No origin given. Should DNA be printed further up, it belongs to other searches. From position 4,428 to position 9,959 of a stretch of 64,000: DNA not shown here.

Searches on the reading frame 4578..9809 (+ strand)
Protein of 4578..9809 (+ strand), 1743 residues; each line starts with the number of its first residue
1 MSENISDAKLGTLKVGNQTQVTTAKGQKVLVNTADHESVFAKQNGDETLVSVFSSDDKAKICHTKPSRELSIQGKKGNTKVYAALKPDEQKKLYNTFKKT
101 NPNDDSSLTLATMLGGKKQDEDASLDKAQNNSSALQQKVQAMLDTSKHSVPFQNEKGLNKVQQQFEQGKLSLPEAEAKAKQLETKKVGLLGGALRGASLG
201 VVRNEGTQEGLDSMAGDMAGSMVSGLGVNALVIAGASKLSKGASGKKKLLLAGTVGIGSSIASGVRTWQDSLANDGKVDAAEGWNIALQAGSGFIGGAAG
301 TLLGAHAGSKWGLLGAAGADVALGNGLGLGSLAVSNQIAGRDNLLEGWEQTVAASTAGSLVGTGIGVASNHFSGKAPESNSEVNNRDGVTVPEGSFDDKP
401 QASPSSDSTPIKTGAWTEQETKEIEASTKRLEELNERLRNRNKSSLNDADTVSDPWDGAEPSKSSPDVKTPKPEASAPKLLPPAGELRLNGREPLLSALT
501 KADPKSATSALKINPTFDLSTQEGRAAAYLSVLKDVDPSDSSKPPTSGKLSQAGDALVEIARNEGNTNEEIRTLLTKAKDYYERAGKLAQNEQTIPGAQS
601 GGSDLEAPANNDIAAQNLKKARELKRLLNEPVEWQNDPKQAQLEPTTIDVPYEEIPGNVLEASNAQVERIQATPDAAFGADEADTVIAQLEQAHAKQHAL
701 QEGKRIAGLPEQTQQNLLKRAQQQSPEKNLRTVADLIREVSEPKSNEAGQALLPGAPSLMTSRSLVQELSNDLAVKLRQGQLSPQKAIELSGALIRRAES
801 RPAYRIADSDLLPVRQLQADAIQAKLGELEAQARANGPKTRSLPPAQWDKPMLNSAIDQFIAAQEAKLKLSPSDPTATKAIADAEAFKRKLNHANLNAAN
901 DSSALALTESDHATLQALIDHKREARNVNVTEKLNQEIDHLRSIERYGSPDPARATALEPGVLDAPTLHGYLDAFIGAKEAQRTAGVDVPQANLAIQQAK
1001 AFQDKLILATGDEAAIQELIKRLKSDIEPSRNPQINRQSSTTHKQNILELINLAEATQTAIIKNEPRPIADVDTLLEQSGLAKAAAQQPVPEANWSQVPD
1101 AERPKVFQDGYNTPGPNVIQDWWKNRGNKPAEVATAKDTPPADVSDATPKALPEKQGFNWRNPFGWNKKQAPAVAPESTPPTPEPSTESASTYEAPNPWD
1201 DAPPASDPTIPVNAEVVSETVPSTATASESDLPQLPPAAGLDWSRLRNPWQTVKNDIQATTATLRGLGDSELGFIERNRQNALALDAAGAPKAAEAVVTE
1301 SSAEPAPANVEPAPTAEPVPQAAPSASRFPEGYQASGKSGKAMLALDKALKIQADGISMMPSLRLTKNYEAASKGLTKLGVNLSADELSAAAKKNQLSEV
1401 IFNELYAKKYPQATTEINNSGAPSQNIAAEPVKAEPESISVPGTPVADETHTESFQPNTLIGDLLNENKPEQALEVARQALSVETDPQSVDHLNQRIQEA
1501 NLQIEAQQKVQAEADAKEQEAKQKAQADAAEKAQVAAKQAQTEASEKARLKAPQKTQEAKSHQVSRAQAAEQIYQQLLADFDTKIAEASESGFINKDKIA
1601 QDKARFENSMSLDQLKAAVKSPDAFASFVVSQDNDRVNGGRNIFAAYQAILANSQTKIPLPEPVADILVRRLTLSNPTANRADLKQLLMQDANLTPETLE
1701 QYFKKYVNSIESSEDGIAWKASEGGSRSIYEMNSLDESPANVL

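Call 5: search_protein_families(library=ncbifam, proteins=[window:4578-9809:+], max_evalue=0.1)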
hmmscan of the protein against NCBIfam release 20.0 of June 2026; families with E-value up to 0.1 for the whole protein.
window:4578-9809:+ (1743 aa): 0 families

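Call 13: search_protein_families(library=pfam, proteins=[window:4578-9809:+], max_evalue=0.001)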
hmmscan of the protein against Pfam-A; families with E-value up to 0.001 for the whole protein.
window:4578-9809:+ (1743 aa): 0 families

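Call 60: search_protein_families(library=padloc, proteins=[window:4578-9809:+], max_evalue=0.1)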
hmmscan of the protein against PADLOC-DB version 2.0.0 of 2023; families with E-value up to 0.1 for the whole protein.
window:4578-9809:+ (1743 aa): 0 families

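Call 69: search_solved_structures(query=window:4578-9809:+, max_evalue=1)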
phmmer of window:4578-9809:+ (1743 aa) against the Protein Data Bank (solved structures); distinct sequences matched with E-value up to 1: 0.
